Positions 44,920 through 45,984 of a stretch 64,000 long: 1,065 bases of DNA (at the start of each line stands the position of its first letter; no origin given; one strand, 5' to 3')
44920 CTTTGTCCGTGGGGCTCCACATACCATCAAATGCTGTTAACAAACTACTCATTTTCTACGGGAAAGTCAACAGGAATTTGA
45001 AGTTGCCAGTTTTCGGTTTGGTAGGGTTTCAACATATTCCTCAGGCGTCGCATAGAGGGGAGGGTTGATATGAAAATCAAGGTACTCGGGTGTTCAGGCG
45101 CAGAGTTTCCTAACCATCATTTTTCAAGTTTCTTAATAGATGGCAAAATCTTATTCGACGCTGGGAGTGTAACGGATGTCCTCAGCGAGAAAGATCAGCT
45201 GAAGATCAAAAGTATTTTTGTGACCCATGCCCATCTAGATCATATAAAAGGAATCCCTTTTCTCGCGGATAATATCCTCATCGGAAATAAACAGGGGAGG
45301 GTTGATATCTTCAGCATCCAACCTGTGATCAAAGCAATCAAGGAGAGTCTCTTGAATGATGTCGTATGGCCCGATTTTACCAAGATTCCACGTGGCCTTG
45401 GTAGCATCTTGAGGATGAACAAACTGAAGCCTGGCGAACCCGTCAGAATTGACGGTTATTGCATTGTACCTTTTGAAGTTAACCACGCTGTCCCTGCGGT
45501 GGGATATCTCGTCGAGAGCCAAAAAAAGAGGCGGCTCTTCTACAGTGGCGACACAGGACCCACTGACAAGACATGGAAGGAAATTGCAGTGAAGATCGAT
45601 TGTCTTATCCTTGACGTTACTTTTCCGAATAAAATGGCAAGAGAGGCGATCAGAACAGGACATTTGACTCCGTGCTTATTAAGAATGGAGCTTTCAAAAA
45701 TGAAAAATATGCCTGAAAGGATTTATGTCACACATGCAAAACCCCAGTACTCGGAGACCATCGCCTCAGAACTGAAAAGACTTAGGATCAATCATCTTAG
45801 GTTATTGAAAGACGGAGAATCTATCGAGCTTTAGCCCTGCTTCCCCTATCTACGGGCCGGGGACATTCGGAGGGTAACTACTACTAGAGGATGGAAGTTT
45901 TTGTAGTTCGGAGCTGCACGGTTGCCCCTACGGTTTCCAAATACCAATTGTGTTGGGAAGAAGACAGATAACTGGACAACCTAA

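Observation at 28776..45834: Dense cluster of class III nucleotidyl cyclase genes with an adjacent class II cNMP phosphodiesterase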

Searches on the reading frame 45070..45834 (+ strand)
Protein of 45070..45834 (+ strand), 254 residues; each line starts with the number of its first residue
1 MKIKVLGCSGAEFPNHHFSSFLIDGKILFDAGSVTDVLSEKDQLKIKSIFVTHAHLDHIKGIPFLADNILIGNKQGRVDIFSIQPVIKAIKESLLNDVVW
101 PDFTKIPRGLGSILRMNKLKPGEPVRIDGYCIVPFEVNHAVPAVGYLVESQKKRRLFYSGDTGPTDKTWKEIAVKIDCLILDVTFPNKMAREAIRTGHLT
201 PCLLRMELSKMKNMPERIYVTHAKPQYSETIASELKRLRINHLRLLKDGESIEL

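Call 4: search_protein_families(library=pfam, proteins=[window:45070-45834:+], max_evalue=0.01)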
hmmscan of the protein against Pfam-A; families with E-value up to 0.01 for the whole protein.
window:45070-45834:+ (254 aa): 3 families
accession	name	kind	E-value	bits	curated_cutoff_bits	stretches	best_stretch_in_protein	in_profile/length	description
PF12706.13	Lactamase_B_2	-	4.6e-20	72.5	27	1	42-222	27-199/200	Beta-lactamase superfamily domain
PF02112.21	PDEase_II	-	5.7e-12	45.8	23.7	1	45-127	82-166/340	cAMP phosphodiesterases class-II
PF00753.33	Lactamase_B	-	2.1e-08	34.8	22.7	1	20-170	8-158/196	Metallo-beta-lactamase superfamily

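Call 9: search_protein_families(library=ncbifam, proteins=[window:45070-45834:+], max_evalue=0.001)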
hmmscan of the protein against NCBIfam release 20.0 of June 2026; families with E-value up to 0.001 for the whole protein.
window:45070-45834:+ (254 aa): 18 families
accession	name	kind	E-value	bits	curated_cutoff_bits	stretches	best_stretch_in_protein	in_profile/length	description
TIGR02651.1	RNase_Z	equivalog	2.3e-21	76.1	292.95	2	2-155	1-154/302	ribonuclease Z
NF000801.0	PRK00055.1-3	equivalog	1.1e-20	74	252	2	1-155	2-159/307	ribonuclease Z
NF041851.1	cyc_nuc_deg_phdiest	equivalog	2.3e-10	40.3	400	1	113-190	115-191/253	cyclic nucleotide-degrading phosphodiesterase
NF002558.0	PRK02126.1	subfamily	5.1e-10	38.8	315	1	26-65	29-67/345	ribonuclease Z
NF000800.0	PRK00055.1-1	equivalog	8.3e-10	38.1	398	2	27-153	35-155/305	ribonuclease Z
TIGR03307.1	PhnP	equivalog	1e-09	38.2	272.25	1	116-237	117-235/249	phosphonate metabolism protein PhnP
NF041257.1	GntH_guanitoxin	equivalog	4.9e-06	25.6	333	0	26-66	45-88/374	guanitoxin biosynthesis MBL fold metallo-hydrolase GntH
NF047419.1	RNase_J1_RnjA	exception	7.9e-06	24.8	820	1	41-71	55-85/549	ribonuclease J1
TIGR03413.1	GSH_gloB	equivalog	3.7e-05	23.2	200.8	1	31-68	30-66/248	hydroxyacylglutathione hydrolase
TIGR02649.1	true_RNase_BN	exception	3.8e-05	22.9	563.7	0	26-149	33-150/304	ribonuclease BN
NF002553.0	PRK02113.1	equivalog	4.3e-05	23.1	386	1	41-148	62-161/252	MBL fold metallo-hydrolase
NF038231.1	MBL_Geo_Pelo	equivalog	9.6e-05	22.1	360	1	42-149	62-162/250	GPMC system MBL fold metallohydrolase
TIGR00649.1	MG423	subfamily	0.00012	20.6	400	1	41-69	54-82/546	RNase J family beta-CASP ribonuclease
NF045584.1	cas14_MBL_CASP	equivalog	0.00028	19.3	800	0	18-73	14-78/612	type VII CRISPR-associated protein Cas14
NF000805.0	PRK00055.2-3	equivalog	0.00034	20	416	0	154-202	201-248/307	ribonuclease Z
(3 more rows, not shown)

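Call 10: search_protein_families(library=padloc, proteins=[window:45070-45834:+], max_evalue=0.001)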
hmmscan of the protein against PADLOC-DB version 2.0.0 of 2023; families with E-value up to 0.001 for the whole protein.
window:45070-45834:+ (254 aa): 0 families

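Call 20: search_solved_structures(query=window:45070-45834:+, max_evalue=0.001, show_alignments=3)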
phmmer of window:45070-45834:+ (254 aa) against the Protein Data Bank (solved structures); distinct sequences matched with E-value up to 0.001: 6.
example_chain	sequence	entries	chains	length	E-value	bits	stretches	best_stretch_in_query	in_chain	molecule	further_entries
1y44_A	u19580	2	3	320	2.4e-08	37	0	28-150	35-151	Ribonuclease Z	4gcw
4ojv_A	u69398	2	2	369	2.8e-08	36.8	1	46-142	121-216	3',5'-cyclic-nucleotide phosphodiesterase 1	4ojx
2fk6_A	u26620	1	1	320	5.8e-07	32.5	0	127-237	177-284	RIBONUCLEASE Z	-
2cbn_A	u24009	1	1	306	3.2e-05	26.7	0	28-114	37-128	RIBONUCLEASE Z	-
3zwf_A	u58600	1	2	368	0.00014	24.7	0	24-71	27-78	ZINC PHOSPHODIESTERASE ELAC PROTEIN 1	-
3zq4_A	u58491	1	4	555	0.00076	22.3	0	41-84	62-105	RIBONUCLEASE J 1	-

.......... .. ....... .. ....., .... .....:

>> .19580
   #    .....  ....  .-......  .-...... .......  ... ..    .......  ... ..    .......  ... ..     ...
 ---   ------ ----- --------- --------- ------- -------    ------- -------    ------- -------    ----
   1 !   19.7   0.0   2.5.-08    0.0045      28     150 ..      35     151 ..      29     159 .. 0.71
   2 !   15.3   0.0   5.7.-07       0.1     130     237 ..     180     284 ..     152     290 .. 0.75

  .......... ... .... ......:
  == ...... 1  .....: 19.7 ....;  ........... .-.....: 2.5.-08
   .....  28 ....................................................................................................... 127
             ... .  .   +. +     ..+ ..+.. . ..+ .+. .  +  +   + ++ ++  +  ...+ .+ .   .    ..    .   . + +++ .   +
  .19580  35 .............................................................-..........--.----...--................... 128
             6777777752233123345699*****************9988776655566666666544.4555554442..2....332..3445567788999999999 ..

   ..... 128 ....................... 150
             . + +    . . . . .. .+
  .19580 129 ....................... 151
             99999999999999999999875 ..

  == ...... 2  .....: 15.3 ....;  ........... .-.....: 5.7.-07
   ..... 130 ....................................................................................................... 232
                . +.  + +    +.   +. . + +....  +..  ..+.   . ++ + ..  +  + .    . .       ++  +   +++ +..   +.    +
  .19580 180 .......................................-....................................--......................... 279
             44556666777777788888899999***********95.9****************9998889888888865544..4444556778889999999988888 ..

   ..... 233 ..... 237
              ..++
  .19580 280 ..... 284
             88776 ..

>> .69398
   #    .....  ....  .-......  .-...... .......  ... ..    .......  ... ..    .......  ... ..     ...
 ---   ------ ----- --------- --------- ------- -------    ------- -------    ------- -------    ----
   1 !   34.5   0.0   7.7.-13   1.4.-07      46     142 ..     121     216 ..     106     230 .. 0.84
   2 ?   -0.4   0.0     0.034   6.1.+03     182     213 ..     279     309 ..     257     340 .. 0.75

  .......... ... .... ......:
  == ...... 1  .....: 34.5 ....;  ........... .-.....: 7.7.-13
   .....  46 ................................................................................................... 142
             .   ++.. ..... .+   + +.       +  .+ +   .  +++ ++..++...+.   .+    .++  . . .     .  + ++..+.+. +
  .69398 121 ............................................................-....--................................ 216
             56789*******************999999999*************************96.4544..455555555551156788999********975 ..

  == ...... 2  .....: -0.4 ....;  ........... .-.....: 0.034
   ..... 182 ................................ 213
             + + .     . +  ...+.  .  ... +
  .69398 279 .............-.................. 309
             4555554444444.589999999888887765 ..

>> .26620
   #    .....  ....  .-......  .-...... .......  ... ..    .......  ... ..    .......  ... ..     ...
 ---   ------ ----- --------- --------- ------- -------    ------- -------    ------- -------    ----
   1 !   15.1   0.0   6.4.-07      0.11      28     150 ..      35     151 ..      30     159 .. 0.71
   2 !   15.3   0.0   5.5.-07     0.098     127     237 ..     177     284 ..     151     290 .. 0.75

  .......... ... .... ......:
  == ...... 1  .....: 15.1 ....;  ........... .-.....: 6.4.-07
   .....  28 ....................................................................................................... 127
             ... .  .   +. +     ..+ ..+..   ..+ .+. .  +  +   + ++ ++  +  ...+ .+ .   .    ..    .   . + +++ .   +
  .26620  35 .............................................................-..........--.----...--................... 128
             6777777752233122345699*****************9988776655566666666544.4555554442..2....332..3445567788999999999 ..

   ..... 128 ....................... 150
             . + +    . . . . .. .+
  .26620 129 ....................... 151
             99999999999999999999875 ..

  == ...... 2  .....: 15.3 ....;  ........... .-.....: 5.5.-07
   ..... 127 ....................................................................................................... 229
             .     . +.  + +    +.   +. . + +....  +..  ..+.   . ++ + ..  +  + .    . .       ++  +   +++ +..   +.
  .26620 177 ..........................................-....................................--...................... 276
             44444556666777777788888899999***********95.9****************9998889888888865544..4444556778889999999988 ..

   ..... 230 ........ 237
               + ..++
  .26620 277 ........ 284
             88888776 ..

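Call 21: search_protein_families(library=phrogs, proteins=[window:45070-45834:+], max_evalue=0.001)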
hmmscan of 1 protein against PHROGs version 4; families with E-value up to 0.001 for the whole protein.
window:45070-45834:+ (254 aa): 1 family
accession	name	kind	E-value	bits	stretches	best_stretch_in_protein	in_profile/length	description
phrog_392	-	other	2.7e-24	87.3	1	1-201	6-185/348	metal-dependent hydrolase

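Call 29: list_cluster_members(proteins=[P0121, window:45070-45834:+, window:28816-30450:-, window:40767-42245:-])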
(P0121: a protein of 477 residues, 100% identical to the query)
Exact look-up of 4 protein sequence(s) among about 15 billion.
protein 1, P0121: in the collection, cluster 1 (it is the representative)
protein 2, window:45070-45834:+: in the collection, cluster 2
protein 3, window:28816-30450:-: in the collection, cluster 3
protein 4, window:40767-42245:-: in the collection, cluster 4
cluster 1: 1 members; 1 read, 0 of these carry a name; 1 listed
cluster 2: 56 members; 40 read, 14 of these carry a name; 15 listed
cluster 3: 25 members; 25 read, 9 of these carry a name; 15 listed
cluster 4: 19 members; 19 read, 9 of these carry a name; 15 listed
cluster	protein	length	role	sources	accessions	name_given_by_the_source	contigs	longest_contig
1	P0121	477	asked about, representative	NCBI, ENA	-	-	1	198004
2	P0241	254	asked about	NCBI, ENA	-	-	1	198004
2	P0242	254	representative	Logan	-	-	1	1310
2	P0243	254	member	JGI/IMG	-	ribonuclease BN (tRNA processing enzyme)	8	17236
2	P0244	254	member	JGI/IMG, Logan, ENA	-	ribonuclease BN (tRNA processing enzyme)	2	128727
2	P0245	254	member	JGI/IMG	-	ribonuclease BN (tRNA processing enzyme)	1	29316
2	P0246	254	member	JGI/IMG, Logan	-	ribonuclease BN (tRNA processing enzyme)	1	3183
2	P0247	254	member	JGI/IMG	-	ribonuclease BN (tRNA processing enzyme)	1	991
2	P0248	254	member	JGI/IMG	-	ribonuclease BN (tRNA processing enzyme)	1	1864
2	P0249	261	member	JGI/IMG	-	ribonuclease BN (tRNA processing enzyme)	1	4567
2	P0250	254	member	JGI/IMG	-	ribonuclease BN (tRNA processing enzyme)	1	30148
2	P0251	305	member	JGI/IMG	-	ribonuclease BN (tRNA processing enzyme)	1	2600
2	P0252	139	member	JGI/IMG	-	ribonuclease BN (tRNA processing enzyme)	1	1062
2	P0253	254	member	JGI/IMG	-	ribonuclease BN (tRNA processing enzyme)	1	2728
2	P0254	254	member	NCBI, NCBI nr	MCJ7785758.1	MAG: 3',5'-cyclic-nucleotide phosphodiesterase [Desulfobacterales bacterium] | 3',5'-cyclic-nucleotide phosphodiesterase [Desulfobacterales bacterium]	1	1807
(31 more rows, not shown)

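Call 51: find_related_loci(query=window:45070-45834:+, collection=genome_contigs, flank=10000)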
Query window:45070-45834:+ (254 aa) in genome_contigs; peptide patterns used: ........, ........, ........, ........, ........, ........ (x = any residue, [..] = any of these).
227 stretches matched a pattern; 191 encode a relative of the query (tblastn E <= 1e-3); the best 80 are kept; 80 distinct loci.
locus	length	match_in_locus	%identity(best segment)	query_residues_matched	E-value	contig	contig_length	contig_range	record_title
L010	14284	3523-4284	91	1-254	4e-156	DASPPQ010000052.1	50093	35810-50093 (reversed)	MAG TPA_asm: Thermodesulfobacteriota bacterium isolate SMAG_U12177 k141_154464, whole genome shotgun sequence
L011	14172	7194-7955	87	1-254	1e-147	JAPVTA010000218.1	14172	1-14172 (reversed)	MAG: Thermodesulfobacteriota bacterium isolate MW3_metabat.11 k97_641805, whole genome shotgun sequence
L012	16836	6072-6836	60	1-254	9e-103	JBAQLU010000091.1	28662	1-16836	MAG: Thermodesulfovibrionales bacterium isolate MFD12052_ilm_asm_bin4 k127_16486, whole genome shotgun sequence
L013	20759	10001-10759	60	1-252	1e-100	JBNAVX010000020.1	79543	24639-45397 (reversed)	MAG: Thermodesulfovibrionales bacterium isolate Kamch4342-D-MF-049 bin31.fa-20, whole genome shotgun sequence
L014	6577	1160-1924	59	1-254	2e-99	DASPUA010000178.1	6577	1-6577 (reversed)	MAG TPA_asm: Thermodesulfovibrionales bacterium isolate SMAG_U12291 k141_843766, whole genome shotgun sequence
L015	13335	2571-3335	59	1-254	4e-98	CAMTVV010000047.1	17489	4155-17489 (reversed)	MAG: uncultured Nitrospiraceae bacterium isolate G04_MAG_00025 genome assembly, contig: G04_MAG_00025_000000000201, whol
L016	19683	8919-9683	58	1-254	1e-97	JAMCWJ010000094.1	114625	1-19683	MAG: Nitrospirae bacterium isolate FK_Sedi_B_Bin.60 NODE_246_length_114625_cov_4.76648, whole genome shotgun sequence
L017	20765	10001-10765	56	1-254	3e-96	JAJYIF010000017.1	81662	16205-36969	MAG: Nitrospirae bacterium isolate DBS2-1.bin112 NODE_501_length_81662_cov_2.802293, whole genome shotgun sequence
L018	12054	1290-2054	55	1-254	4e-93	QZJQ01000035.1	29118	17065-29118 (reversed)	MAG: Nitrospiraceae bacterium isolate SURF_35 Ga0104751_1002404, whole genome shotgun sequence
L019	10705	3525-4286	54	1-254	3e-92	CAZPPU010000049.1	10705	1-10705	MAG TPA_asm: uncultured Nitrospirota bacterium isolate binchicken_co232_45 genome assembly, contig: NODE_12054_length_10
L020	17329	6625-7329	60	1-234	5e-92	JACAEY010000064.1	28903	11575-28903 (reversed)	MAG: Nitrospirae bacterium isolate L.E.D.9 k119_363987, whole genome shotgun sequence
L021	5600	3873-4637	56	1-254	1e-91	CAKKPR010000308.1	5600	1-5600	Thermodesulfovibrionales bacterium isolate Hainich-H41-bin280-1 genome assembly, contig: H41-bin280_1_Hain_H41_02um_R3_1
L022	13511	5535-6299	54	1-254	9e-91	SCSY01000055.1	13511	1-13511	MAG: Nitrospirae bacterium isolate FW300_bin.22 FW300_bin.22-31330, whole genome shotgun sequence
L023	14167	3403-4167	54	1-254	3e-90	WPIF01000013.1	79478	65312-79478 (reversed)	MAG: Nitrospirae bacterium isolate X2_MetaBAT.7 scaffold_113, whole genome shotgun sequence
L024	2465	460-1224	50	1-254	3e-89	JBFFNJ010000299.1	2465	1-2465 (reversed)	MAG: Candidatus Deferrimicrobia bacterium isolate Mix_mud18.2022.04.7 k141_2535822_length_2465_cov_10.0000, whole genome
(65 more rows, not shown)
